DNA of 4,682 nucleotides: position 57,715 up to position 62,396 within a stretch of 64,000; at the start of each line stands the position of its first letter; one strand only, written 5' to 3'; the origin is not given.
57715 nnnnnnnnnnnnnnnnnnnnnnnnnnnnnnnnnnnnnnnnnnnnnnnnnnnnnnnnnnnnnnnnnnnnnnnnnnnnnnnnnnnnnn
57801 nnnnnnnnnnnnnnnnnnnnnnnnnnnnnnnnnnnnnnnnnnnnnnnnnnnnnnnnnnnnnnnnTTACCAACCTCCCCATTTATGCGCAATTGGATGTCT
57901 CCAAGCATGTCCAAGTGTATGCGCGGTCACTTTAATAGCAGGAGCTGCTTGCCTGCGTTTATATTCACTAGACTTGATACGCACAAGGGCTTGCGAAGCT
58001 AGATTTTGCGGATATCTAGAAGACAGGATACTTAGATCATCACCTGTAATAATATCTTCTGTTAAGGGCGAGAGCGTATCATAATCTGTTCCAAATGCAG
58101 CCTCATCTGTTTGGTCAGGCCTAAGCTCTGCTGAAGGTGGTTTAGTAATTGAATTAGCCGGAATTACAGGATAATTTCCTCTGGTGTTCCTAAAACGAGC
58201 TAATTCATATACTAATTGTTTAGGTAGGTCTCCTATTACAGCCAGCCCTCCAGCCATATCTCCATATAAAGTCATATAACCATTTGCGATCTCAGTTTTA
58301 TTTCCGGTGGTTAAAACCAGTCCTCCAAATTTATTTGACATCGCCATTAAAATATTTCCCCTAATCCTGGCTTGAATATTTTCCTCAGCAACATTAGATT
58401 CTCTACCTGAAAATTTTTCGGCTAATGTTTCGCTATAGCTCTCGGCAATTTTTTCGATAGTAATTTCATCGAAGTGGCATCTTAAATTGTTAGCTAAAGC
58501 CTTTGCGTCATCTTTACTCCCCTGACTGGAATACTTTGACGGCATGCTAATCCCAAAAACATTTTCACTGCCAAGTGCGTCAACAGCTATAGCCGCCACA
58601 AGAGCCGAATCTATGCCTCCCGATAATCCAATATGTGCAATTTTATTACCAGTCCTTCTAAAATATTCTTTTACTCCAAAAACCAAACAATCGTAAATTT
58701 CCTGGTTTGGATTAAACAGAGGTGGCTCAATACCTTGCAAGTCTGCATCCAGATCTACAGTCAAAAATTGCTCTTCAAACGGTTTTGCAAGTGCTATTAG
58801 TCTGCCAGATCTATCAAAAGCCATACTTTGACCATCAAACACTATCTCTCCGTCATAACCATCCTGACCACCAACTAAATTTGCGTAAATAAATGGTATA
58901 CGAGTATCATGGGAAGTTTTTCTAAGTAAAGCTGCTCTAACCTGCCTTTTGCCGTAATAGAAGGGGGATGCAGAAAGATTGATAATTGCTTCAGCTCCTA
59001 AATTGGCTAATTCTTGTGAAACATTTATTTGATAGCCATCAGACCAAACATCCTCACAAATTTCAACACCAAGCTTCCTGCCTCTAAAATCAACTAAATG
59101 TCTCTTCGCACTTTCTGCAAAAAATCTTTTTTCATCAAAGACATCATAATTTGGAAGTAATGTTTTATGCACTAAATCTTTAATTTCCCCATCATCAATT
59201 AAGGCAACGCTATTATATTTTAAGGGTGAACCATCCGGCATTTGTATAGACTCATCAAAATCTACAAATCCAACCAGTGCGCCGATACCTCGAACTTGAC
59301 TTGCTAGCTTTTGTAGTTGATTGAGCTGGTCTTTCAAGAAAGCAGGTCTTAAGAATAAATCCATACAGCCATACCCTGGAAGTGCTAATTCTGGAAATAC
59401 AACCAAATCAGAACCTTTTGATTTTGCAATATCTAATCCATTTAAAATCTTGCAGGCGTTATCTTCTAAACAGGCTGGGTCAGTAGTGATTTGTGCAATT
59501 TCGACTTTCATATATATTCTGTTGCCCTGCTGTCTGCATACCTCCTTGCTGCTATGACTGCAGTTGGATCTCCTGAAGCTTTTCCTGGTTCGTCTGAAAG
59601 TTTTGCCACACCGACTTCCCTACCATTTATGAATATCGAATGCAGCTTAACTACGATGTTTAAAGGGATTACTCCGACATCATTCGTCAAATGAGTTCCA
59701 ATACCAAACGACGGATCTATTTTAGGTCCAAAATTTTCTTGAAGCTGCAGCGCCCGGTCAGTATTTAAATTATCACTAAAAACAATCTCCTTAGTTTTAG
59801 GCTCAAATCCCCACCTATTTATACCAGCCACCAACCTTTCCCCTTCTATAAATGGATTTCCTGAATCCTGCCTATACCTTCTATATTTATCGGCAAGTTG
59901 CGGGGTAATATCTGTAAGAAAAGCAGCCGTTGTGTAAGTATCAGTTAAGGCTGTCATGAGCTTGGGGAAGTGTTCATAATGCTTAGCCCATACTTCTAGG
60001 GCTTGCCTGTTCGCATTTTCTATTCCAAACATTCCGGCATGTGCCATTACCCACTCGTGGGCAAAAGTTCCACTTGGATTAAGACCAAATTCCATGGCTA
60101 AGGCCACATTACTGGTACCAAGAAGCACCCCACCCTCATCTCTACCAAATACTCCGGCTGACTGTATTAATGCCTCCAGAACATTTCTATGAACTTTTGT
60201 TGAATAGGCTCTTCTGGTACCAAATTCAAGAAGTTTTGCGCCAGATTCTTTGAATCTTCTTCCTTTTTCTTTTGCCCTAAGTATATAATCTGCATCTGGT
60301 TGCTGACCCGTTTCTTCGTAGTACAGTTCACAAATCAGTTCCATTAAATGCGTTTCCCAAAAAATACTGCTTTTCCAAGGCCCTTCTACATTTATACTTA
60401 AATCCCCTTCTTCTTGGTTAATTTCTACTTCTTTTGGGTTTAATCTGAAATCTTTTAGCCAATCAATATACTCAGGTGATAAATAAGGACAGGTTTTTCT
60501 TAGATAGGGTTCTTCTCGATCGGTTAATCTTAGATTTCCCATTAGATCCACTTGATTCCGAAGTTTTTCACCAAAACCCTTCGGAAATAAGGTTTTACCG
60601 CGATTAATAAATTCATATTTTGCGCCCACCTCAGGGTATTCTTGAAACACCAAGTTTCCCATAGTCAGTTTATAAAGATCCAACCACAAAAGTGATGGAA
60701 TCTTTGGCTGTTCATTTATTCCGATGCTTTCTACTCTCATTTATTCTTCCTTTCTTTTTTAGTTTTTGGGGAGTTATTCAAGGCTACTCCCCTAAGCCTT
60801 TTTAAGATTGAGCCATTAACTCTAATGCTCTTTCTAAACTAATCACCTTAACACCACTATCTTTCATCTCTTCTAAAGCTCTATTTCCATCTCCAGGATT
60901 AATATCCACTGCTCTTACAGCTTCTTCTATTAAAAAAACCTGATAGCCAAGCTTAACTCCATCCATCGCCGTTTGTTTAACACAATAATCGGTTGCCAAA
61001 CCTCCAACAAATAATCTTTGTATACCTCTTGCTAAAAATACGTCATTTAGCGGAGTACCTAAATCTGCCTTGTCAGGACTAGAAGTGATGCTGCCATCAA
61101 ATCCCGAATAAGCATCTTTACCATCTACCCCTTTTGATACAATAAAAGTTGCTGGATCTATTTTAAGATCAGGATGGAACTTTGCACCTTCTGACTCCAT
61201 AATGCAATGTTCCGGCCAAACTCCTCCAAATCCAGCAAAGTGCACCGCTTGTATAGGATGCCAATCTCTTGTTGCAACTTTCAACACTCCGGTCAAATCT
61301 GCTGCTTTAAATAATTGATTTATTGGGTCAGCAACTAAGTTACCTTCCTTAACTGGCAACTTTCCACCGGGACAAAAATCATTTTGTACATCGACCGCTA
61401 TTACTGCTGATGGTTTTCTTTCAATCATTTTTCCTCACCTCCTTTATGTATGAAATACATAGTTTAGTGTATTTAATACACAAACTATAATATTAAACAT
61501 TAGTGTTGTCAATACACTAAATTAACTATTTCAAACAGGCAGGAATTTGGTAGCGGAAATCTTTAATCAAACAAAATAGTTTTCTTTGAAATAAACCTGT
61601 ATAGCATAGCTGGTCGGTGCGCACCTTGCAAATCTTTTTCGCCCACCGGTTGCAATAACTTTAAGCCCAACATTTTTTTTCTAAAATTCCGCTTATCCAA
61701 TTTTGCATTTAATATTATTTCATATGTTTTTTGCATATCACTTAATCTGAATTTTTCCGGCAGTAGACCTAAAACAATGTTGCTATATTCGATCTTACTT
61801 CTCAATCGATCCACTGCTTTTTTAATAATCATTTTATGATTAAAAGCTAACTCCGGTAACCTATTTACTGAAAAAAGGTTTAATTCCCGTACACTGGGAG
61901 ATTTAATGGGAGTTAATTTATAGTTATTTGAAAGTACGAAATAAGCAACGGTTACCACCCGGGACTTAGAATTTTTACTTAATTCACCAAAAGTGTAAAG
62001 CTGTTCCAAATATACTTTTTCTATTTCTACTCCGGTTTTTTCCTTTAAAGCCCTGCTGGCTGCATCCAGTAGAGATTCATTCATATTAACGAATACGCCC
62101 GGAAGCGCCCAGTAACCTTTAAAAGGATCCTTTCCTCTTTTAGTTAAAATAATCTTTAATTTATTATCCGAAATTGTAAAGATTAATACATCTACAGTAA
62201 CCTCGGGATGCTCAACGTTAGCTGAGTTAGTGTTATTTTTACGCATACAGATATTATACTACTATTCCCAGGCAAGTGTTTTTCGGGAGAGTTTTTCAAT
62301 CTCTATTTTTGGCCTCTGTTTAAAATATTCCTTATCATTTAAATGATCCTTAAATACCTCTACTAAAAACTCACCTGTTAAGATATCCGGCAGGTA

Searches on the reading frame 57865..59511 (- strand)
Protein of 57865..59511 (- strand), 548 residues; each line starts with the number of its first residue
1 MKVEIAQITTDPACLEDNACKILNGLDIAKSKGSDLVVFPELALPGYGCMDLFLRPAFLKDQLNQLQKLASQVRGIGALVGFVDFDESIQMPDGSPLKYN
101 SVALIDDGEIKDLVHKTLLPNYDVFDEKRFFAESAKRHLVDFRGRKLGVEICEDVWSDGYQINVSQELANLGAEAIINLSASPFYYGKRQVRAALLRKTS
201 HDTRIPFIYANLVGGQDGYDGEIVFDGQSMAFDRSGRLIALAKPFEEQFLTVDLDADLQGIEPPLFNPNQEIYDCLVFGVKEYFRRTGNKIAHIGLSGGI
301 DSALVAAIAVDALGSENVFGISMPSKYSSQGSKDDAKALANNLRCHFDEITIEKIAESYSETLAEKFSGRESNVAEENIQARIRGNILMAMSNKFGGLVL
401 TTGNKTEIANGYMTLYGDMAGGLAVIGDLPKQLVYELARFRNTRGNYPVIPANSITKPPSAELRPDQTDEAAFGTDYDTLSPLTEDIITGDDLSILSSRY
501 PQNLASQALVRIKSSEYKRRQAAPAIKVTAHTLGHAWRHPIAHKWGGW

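Call 58: find_encoding_contigs(protein=window:57865-59511:-, flank=10000, max_places=1)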
Protein window:57865-59511:- (548 aa): 1 contig read that carries it; 1 place shown.
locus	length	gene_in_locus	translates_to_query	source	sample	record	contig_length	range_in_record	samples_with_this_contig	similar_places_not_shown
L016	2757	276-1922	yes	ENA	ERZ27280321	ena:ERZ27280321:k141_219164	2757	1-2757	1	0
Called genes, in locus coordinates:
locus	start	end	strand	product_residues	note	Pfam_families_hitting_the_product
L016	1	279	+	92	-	?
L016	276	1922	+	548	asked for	PF00795:CN_hydrolase, PF02540:NAD_synthase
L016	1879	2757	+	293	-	?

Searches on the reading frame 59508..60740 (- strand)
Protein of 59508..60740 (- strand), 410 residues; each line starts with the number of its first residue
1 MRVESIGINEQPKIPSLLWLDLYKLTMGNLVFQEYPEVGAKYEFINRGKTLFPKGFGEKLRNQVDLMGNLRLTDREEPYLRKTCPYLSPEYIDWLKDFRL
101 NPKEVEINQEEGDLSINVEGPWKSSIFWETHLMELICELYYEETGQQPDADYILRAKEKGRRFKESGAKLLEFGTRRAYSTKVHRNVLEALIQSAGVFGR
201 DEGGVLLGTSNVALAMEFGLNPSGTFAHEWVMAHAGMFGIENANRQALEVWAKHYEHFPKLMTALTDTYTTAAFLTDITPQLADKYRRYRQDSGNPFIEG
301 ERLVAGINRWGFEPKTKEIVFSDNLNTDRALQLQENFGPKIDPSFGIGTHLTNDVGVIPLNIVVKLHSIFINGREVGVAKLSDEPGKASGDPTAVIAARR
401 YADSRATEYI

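Call 60: search_protein_families(library=pfam, proteins=[window:59508-60740:-], max_evalue=0.001)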
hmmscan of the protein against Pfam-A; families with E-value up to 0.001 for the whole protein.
window:59508-60740:- (410 aa): 2 families
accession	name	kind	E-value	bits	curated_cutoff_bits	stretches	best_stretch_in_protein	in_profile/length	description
PF04095.22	NAPRTase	-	1.8e-45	156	20.8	1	169-399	2-232/239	Nicotinate phosphoribosyltransferase (NAPRTase) family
PF17767.7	NAPRTase_N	-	3e-33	115.3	32.6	1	18-136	1-124/125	Nicotinate phosphoribosyltransferase (NAPRTase) N-terminal domain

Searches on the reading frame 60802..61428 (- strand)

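Call 60: search_protein_families(library=pfam, proteins=[window:60802-61428:-], max_evalue=0.001)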
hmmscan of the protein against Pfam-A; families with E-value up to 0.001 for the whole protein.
window:60802-61428:- (208 aa): 1 family
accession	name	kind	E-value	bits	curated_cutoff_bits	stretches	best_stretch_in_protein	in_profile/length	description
PF00857.26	Isochorismatase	-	3.9e-28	99.1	27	1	7-199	1-174/175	Isochorismatase domain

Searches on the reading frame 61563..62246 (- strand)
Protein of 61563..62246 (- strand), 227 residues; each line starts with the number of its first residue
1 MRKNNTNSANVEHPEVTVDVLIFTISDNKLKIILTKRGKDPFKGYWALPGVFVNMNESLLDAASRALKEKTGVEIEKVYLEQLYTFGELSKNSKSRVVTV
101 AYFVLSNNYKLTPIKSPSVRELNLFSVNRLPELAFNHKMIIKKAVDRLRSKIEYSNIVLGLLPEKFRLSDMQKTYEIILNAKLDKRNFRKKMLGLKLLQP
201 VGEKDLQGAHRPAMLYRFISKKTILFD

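Call 60: search_protein_families(library=pfam, proteins=[window:61563-62246:-], max_evalue=0.001)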
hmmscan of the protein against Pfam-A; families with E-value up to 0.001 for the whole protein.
window:61563-62246:- (227 aa): 3 families
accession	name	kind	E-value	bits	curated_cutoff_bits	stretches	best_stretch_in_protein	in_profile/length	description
PF21906.2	NrtR_WHD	-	8.6e-25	87.1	27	1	160-218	3-61/61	NrtR DNA-binding winged helix domain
PF00293.34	NUDIX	-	6e-15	55.9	21.1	1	18-138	4-128/134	NUDIX domain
PF19368.5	AraR_C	-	4.7e-13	49.6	23.8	1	154-220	1-68/82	AraR C-terminal winged HTH domain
